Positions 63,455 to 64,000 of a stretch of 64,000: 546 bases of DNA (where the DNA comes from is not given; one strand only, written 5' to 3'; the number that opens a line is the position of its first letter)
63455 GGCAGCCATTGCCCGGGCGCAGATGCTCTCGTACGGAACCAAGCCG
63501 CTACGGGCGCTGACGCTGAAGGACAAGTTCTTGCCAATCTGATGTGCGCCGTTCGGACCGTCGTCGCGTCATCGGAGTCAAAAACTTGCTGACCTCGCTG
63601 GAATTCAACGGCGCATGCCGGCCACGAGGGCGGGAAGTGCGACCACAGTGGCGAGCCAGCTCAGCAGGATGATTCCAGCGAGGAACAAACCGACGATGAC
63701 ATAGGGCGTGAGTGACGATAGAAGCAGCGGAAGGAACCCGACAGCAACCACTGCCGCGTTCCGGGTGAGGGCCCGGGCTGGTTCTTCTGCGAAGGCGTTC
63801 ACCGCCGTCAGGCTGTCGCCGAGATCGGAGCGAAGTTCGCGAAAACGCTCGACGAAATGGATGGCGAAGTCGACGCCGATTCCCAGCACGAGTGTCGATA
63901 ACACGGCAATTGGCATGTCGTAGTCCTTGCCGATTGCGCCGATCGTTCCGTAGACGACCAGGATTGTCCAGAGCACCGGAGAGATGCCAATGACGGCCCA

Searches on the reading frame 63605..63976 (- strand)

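Call 25: search_protein_families(library=pfam, proteins=[window:63605-63976:-], max_evalue=0.001)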
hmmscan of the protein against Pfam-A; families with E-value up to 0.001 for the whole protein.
window:63605-63976:- (123 aa): 1 family
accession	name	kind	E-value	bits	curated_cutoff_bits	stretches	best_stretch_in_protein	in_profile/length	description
PF03176.21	MMPL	-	9.1e-11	41.7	20.5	1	20-119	201-300/333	MMPL family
